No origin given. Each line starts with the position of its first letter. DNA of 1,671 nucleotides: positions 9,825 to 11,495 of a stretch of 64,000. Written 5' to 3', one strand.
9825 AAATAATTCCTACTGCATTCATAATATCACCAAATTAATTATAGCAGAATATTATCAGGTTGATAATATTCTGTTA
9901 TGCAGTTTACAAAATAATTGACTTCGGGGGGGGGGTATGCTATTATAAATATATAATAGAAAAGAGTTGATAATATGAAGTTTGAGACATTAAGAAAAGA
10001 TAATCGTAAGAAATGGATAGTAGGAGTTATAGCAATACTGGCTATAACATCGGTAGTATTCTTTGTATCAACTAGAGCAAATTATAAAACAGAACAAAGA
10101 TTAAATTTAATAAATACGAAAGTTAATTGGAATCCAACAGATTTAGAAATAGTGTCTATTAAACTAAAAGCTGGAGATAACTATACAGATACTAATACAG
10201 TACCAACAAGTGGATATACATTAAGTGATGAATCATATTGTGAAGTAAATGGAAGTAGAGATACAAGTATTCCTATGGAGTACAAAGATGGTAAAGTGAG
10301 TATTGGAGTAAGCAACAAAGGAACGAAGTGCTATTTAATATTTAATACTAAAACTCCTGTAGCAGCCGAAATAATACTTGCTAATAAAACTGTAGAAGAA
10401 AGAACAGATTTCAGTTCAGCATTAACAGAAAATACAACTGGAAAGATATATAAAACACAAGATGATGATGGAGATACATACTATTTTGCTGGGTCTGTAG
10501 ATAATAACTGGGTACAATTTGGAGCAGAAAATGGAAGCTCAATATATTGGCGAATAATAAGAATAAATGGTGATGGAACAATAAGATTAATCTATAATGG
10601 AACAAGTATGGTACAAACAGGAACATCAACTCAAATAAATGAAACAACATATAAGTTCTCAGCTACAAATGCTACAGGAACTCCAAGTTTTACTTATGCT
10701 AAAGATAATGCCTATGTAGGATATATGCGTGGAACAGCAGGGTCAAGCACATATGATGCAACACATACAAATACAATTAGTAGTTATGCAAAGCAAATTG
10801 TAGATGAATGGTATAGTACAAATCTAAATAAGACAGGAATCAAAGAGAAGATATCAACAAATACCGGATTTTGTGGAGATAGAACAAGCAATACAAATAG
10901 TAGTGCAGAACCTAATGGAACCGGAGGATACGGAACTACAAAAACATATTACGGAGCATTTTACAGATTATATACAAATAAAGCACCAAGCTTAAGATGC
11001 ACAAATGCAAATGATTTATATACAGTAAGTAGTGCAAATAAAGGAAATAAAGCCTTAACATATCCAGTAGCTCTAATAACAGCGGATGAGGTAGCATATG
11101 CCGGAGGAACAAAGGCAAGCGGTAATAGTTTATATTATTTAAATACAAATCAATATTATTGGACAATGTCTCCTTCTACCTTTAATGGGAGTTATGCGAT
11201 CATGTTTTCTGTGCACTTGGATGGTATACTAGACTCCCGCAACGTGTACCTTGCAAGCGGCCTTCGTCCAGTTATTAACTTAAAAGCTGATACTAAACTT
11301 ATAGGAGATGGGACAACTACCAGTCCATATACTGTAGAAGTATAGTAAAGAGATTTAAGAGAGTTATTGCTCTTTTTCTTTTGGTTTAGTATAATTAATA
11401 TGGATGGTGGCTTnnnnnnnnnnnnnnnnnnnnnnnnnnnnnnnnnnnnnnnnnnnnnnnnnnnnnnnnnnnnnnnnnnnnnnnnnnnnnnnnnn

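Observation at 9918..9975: Poly-G tract filling the -35/-10 spacer of a surface-protein promoter (copy 1 of 3: G10, 17-nt spacer). Candidate multi-locus phase-variation system.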

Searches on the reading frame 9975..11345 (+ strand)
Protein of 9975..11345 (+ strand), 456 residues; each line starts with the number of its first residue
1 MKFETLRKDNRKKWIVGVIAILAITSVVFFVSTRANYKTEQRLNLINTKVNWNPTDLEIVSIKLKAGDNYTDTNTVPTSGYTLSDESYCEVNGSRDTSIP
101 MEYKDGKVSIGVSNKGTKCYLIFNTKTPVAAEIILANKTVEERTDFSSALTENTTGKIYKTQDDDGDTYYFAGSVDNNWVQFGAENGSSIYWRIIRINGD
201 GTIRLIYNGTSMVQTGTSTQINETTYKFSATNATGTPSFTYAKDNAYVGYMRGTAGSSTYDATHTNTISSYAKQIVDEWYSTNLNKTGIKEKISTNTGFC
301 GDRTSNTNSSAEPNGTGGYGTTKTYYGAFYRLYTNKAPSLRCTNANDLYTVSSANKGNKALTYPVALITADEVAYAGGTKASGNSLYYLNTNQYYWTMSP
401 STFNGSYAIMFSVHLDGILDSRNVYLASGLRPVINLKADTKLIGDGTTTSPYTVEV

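Call 15: search_protein_families(library=pfam, proteins=[window:9975-11345:+], max_evalue=0.01)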
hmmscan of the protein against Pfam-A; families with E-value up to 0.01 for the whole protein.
window:9975-11345:+ (456 aa): 0 families

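Call 16: search_protein_families(library=ncbifam, proteins=[window:9975-11345:+], max_evalue=0.01)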
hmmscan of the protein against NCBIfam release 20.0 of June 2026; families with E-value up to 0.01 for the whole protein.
window:9975-11345:+ (456 aa): 0 families

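Call 19: find_homologous_proteins(query=window:9975-11345:+)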
Query window:9975-11345:+ (456 aa): 7417 proteins with E <= 0.001 among 8000 candidates; the best 120 are listed.
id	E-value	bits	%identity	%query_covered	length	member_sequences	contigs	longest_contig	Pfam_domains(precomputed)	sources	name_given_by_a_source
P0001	1.0e-185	636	68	100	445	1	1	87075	-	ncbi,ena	-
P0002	5.7e-147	508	39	97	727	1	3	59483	-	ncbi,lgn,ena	-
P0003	9.8e-145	501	41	95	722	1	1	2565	PF19789.7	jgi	-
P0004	8.6e-139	481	37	100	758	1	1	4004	-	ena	-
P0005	7.6e-138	478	52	70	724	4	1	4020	PF19789.7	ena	-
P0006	7.3e-136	472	45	74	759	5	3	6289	-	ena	-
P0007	4.5e-129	449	46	73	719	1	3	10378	PF19789.7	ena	-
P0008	1.5e-128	448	36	97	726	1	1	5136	-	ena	-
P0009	3.1e-128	447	48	71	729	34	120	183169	-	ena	-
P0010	3.2e-125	437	68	72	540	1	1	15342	-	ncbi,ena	-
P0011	1.2e-124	435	50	100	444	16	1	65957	-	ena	-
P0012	3.7e-123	430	49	100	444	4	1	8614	-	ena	-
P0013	9.2e-123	429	36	96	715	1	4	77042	PF19789.7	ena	-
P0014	1.2e-122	428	38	87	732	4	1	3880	-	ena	-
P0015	3.3e-120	420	38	100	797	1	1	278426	PF19789.7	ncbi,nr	ncbi:MAG: hypothetical protein NC483_01395 [Ruminococcus sp.]|nr:hypothetical protein [Ruminococcus 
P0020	3.2e-117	410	38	97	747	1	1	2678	PF19789.7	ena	-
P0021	6.6e-117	409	51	100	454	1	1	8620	-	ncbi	-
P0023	1.3e-116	408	51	100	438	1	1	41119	PF19789.7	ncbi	-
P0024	1.5e-116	408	51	100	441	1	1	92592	PF19789.7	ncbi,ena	-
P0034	1.8e-115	404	38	97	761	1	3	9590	PF19789.7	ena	-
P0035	2.1e-115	404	38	97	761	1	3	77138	PF19789.7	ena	-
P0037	3.2e-115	404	38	97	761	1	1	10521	PF19789.7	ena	-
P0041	1.0e-114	402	50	100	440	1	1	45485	-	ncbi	-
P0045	3.4e-114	400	37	97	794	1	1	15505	PF19789.7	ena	-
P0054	4.1e-112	393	52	96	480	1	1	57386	-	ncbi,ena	-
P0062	3.4e-110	387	48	100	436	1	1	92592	-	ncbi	-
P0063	4.2e-110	387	47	100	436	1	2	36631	PF19789.7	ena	-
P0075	1.3e-108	382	41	85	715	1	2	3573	PF19789.7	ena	-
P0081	6.4e-108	380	47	100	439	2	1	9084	PF19789.7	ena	-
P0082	6.7e-108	380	47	100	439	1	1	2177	PF19789.7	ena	-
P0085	1.5e-107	378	40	97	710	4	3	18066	PF19789.7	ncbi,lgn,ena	-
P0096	4.0e-106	374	42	74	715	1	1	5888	PF19789.7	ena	-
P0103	2.7e-105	371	46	100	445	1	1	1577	PF19789.7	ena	-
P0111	1.0e-104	369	42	74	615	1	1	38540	PF19789.7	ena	-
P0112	1.1e-104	369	45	100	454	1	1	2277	PF19789.7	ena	-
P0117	2.1e-104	368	47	100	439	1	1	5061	PF19789.7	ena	-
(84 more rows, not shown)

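Call 24: find_encoding_contigs(protein=window:9975-11345:+, flank=3000, max_places=10)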
Protein window:9975-11345:+ (456 aa): no gene with exactly this product is on record in the collection.

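Call 26: find_encoding_contigs(protein=P0001, flank=4000, max_places=6)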
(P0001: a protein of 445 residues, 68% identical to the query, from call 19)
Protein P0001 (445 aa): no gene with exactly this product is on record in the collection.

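Call 27: find_encoding_contigs(protein=P0010, flank=4000, max_places=6)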
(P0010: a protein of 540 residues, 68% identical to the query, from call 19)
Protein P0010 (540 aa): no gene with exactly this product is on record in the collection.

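Call 28: list_cluster_members(proteins=[P0001, P0010, P0002, P0021, P0023, P0024, P0041, P0054, P0062, P0011])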
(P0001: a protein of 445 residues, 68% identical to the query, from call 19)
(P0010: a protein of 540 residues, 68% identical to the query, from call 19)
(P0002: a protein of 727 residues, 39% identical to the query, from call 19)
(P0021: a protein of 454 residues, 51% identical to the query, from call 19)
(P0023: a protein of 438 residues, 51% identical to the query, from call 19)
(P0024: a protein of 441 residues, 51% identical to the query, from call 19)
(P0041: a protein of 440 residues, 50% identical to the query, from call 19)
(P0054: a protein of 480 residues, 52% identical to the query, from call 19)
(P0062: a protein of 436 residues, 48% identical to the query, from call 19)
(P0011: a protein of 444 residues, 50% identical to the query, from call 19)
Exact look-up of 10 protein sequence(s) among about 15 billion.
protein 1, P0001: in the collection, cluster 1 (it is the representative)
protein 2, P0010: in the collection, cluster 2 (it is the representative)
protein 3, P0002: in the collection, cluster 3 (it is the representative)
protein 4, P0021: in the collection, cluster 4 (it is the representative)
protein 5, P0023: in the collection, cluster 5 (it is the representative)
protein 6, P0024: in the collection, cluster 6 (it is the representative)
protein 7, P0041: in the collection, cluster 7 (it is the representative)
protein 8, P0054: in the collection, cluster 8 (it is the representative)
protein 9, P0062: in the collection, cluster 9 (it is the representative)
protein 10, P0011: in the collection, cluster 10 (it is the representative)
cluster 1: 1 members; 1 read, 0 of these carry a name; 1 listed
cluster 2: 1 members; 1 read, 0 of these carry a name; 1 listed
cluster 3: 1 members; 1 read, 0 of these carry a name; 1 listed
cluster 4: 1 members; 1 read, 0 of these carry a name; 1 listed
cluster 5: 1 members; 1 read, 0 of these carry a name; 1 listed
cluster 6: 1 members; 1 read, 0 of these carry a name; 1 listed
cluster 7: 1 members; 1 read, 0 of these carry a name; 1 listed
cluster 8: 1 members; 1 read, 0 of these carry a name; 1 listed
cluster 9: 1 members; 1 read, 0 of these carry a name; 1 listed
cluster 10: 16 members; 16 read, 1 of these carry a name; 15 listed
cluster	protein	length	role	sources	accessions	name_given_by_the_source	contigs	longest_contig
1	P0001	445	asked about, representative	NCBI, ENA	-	-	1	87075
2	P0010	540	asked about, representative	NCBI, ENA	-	-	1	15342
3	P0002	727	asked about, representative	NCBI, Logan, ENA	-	-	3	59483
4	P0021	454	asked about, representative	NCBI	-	-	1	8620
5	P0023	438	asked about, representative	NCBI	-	-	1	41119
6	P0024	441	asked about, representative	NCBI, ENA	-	-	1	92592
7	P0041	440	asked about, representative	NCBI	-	-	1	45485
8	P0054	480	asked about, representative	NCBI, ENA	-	-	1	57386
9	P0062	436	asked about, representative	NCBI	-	-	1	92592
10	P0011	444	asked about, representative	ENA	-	-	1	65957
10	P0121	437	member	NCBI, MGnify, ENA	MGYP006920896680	FL=1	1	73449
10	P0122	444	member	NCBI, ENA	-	-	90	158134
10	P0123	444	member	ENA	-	-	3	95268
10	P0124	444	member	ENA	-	-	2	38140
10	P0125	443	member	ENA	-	-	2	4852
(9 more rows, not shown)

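Call 30: find_encoding_contigs(protein=P0122, flank=2500, max_places=10)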
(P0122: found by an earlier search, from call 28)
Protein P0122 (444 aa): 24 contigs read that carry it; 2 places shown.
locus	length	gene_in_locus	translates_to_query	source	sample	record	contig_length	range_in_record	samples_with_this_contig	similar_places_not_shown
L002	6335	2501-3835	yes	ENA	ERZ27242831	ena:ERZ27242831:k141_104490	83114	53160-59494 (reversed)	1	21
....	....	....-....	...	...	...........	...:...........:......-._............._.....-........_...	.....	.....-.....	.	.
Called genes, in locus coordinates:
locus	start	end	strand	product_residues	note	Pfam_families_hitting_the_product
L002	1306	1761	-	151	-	PF12844:HTH_19 (weak), PF01381:HTH_3, PF13443:HTH_26 (faint), PF28515:HrmA (faint), PF13560:HTH_31, PF12844:HTH_19, PF01381:HTH_3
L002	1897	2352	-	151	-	PF15731:MqsA_antitoxin (faint), PF01381:HTH_3, PF12844:HTH_19, PF13560:HTH_31 (weak)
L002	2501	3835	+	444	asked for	-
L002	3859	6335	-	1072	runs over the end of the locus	PF17757:UvrB_inter, PF02559:CarD_TRCF_RID, PF22590:Cas3-like_C_2 (faint), PF00270:DEAD, PF00271:Helicase_C, PF03461:TRCF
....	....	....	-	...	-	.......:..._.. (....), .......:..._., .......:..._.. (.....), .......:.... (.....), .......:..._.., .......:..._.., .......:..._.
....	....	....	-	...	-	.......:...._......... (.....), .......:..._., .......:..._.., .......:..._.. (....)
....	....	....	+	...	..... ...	-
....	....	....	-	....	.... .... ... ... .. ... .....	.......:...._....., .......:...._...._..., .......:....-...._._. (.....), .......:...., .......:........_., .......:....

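Call 36: find_encoding_contigs(protein=P0024, flank=3000, max_places=6)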
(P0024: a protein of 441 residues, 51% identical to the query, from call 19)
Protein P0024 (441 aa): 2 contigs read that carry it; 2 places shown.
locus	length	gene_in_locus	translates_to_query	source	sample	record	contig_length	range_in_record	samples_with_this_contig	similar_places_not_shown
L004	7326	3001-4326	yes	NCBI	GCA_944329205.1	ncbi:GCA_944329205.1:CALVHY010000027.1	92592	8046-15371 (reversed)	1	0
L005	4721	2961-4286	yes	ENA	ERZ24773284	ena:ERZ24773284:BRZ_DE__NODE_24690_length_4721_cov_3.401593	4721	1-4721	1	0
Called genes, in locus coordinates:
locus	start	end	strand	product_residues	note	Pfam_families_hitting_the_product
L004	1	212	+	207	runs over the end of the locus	-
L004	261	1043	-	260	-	PF00528:BPD_transp_1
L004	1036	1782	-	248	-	PF03193:RsgA_GTPase (weak), PF00005:ABC_tran, PF13401:AAA_22 (faint), PF13304:AAA_21 (faint)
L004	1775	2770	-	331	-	PF13379:NMT1_2, PF09084:NMT1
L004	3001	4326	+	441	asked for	PF19789:DUF6273 (faint)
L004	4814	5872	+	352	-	-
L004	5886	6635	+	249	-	-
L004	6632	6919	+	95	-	-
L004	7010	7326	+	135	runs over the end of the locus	PF04472:SepF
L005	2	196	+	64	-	?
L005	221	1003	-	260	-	PF00528:BPD_transp_1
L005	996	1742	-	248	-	PF03193:RsgA_GTPase (weak), PF00005:ABC_tran, PF13401:AAA_22 (faint), PF13304:AAA_21 (faint)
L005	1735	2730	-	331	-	PF13379:NMT1_2, PF09084:NMT1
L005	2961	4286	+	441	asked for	PF19789:DUF6273 (faint)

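Call 40: search_solved_structures(query=window:9975-11345:+, max_evalue=1)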
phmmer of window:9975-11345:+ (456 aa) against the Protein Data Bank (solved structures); distinct sequences matched with E-value up to 1: 1.
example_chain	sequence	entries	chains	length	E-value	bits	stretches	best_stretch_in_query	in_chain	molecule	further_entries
5sva_n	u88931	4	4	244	0.31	13.2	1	282-328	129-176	Transcription initiation factor TFIID subunit 14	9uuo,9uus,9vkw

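Call 42: search_protein_families(library=pfam, proteins=[window:9975-11345:+, P0001, P0010], max_evalue=10)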
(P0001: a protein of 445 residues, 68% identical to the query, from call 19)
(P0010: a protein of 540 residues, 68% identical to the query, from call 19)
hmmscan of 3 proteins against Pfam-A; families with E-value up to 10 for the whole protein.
window:9975-11345:+ (456 aa): 4 families
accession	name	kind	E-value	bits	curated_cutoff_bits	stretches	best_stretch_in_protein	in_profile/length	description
PF19789.6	DUF6273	-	0.01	16.2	23.5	1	372-437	116-171/172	Domain of unknown function (DUF6273)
PF14326.11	DUF4384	-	0.1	13.1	27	1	180-236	8-70/81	Domain of unknown function (DUF4384)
PF12393.13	Dr_adhesin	-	0.27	12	25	1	20-33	5-18/21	Dr family adhesin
PF24073.1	DUF7365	-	0.29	11.7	27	1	12-50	10-49/101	Coiled-coil region of unknown function (DUF7365)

P0001 (445 aa): 3 families
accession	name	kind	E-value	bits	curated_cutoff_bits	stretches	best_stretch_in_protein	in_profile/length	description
PF08403.15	AA_permease_N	-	0.08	12.9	21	1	68-92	11-35/70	Amino acid permease N-terminal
PF14326.11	DUF4384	-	0.11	13.1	27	1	180-228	8-62/81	Domain of unknown function (DUF4384)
PF00781.29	DAGK_cat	-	0.17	11.9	23.6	0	413-438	43-68/125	Diacylglycerol kinase catalytic domain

P0010 (540 aa): 2 families
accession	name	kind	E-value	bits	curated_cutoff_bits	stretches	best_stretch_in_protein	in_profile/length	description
PF19789.6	DUF6273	-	0.01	16.1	23.5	1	465-520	126-171/172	Domain of unknown function (DUF6273)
PF05008.21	V-SNARE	-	0.098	13.6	25.9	1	122-175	14-67/92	Vesicle transport v-SNARE protein N-terminus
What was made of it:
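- Closest known: DUF6273. Different: The window proteins score below the Pfam cut-off (16 bits against 23.5; call 42).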

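Call 54: predict_structure(alignment_id=A1)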
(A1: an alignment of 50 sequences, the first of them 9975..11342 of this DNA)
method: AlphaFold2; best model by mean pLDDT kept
length: 456 residues; sequences in the alignment: 50
mean_pLDDT: 85.6   pTM: 0.76
mean pLDDT of the five models: 85.6, 84.2, 83.4, 83.0, 81.8
residues with pLDDT >= 90: 263; 70-90: 135; 50-70: 35; < 50: 23
segments of 3 or more residues with pLDDT < 50: 1-8, 34-48
pLDDT, mean of each block of 10 residues (from residue 1): 41 69 76 46 47 63 82 81 86 84 79 78 81 92 90 94 96 96 93 97 97 91 75 59 88 93 92 95 84 95 93 93 96 93 92 95 97 93 90 96 94 95 94 96 94 90
secondary structure, 60 per line:
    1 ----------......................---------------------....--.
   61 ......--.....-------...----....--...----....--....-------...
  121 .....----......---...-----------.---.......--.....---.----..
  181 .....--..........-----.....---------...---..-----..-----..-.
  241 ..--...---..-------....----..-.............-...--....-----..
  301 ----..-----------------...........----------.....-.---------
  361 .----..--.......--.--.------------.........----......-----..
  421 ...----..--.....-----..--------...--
elements in order: H11-32 H54-57 E60-66 E69-73 E81-83 E88-91 E94-96 E101-104 E107-110 E118-125 H130-135 E139-141 E157-163 E166-170 E179-185 E188-197 E203-207 H260-263 H271-283 E324-326 H327-334 H370-376 E395-403 E408-413 E419-423 E432-436 E452-454
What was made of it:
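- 9975..11345 (+): Gene 1 (456 aa): N-terminal membrane helix, a beta-sandwich, then a DUF6273/C-type-lectin-like domain. AF2 model pLDDT 85.6 (call 54).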

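Call 56: fold_search(model_id=the predicted structure, library=pdb)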
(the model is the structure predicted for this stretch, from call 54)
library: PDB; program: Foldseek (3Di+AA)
matches with E <= 10: 98; with E <= 0.001: 1
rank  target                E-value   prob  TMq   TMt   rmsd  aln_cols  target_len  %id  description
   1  9qa6                  5.4e-05  1.00  0.26  0.15  13.6       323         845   13  Cryo-EM structure of Thomasclavelia ramosa IgA peptidase (IgAse) active site mutant (S32-N876) (released 2025-06-25)
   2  8q4e_A                6.4e-01  0.23  0.11  0.35   8.6       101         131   13  Structure of Legionella pneumophila Lcl C-terminal domain (released 2023-12-27)
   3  2os7_E                7.1e-01  0.04  0.07  0.13  16.9       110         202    9  Caf1M periplasmic chaperone tetramer (released 2007-04-17)
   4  3dos_D                1.2e+00  0.03  0.07  0.13  17.0       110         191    9  Crystal structure of the complex of the Caf1M chaperone with the mini-fiber of two Caf1 subunits (Caf1:Caf1), carrying (released 2009-07-14)
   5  2os7_A                1.7e+00  0.02  0.07  0.12  17.0       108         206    9  Caf1M periplasmic chaperone tetramer (released 2007-04-17)
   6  2co7_B                2.0e+00  0.02  0.07  0.12  17.0       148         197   11  Salmonella enterica SafA pilin in complex with the SafB chaperone (Type II) (released 2006-06-27)
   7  5brr_I                2.2e+00  0.03  0.08  0.09  11.4        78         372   15  Michaelis complex of tPA-S195A:PAI-1 (released 2015-09-02)
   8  2os7_C                2.3e+00  0.02  0.07  0.12  16.9       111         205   10  Caf1M periplasmic chaperone tetramer (released 2007-04-17)
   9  6zy2_A                2.5e+00  0.06  0.07  0.18  13.7       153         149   12  Cryo-EM structure of apo MlaFEDB (released 2020-11-25)
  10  4b0m_M                2.5e+00  0.01  0.06  0.11  18.0       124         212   10  Complex of the Caf1AN usher domain, Caf1M chaperone and Caf1 subunit from Yersinia pestis (released 2012-09-26)
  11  7kcl_B                2.6e+00  0.02  0.07  0.05   9.1        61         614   16  Full-length human mitochondrial Hsp90 (TRAP1) in complex with SdhB in the presence of AMP-PNP (released 2021-10-13)
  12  4z1i_D                2.6e+00  0.01  0.06  0.06  10.5        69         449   19  Crystal structure of human Trap1 with AMPPNP (released 2015-04-29)
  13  3av4                  2.8e+00  0.02  0.07  0.03  19.7        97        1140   12  Crystal structure of mouse DNA methyltransferase 1 (released 2011-05-04)
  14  1p5u_A                2.9e+00  0.01  0.07  0.12  17.9       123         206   10  X-ray structure of the ternary Caf1M:Caf1:Caf1 chaperone:subunit:subunit complex (released 2003-06-24)
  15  3dos_A                4.1e+00  0.01  0.06  0.12  16.8       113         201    9  Crystal structure of the complex of the Caf1M chaperone with the mini-fiber of two Caf1 subunits (Caf1:Caf1), carrying (released 2009-07-14)
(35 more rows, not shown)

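Call 92: fold_search(model_id=the predicted structure, library=viral)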
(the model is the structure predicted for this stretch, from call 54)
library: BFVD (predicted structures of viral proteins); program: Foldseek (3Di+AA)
matches with E <= 10: 207; with E <= 0.001: 6
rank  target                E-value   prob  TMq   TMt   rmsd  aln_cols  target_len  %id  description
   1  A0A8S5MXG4            9.2e-06  0.97  0.21  0.16  21.6       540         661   11  DUF6273 domain-containing protein [Siphoviridae sp. ct91l7]
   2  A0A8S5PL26            5.9e-05  1.00  0.27  0.25  15.3       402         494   12  DUF6273 domain-containing protein [Siphoviridae sp. ctOSJ35]
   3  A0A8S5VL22            6.3e-05  1.00  0.27  0.18  12.3       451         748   11  (no name in the UniProt tables at hand)
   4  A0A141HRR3            1.2e-04  0.98  0.21  0.08  14.6       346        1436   12  (no name in the UniProt tables at hand)
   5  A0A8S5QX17            1.5e-04  1.00  0.24  0.19  12.4       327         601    9  Concanavalin A-like lectin/glucanase superfamily protein [Siphoviridae sp. ctcuE16]
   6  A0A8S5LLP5            1.8e-04  1.00  0.27  0.18  10.9       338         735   13  Interferon alpha/beta receptor 1, Interferon I interferon signaling complex [Siphoviridae sp. ctvok7]
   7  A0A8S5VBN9            1.1e-03  0.99  0.25  0.33   8.3       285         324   17  DUF6273 domain-containing protein [Myoviridae sp. ctbEa13]
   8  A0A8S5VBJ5            1.1e-03  0.98  0.26  0.41  17.4       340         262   11  ATP-binding sugar transporter [Myoviridae sp. ctbEa13]
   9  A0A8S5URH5            1.3e-03  0.99  0.25  0.34  10.3       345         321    9  Uncharacterized protein [Myoviridae sp. ctsIb3]
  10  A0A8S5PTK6            1.3e-03  0.96  0.24  0.24  10.9       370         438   12  Uncharacterized protein [Myoviridae sp. ctzS633]
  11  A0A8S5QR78            1.9e-03  0.95  0.23  0.37  14.6       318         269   12  Uncharacterized protein [Siphoviridae sp. ctE6L85]
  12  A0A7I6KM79            1.9e-03  0.72  0.21  0.31  13.5       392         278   10  (no name in the UniProt tables at hand)
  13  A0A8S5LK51            2.3e-03  0.97  0.24  0.28  12.9       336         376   12  DUF6273 domain-containing protein [Siphoviridae sp. ctnhN1]
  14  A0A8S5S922            5.2e-03  0.51  0.22  0.15  15.5       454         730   10  Tail-collar fiber protein [Caudovirales sp. ctTVN2]
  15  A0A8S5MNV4            6.8e-03  0.99  0.27  0.55   8.3       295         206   12  DUF6273 domain-containing protein [Myoviridae sp. ctI7W9]
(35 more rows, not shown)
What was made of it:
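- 9975..11345 (+): Foldseek hits to the T. ramosa IgA peptidase (9qa6) and to phage DUF6273 proteins (calls 56, 92).
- On Simple-sequence-repeat contingency locus acting through promoter spacing: There is an N-terminal hydrophobic helix (residues 11-32 in the model) followed by a beta-sandwich and a lectin-like domain (calls 54, 56, 92).
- On Pfam DUF6273 (PF19789): For copy 1: Foldseek probability 1.0 to 9qa6, and to several phage 'DUF6273 domain-containing' models (calls 56, 92).
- Closest known: DUF6273. Same: The predicted fold of residues ~130-456 of gene 1 matches these (Foldseek E 5e-5 to 9qa6; E 1e-5 to 1e-3 to phage DUF6273 proteins; calls 56, 92).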
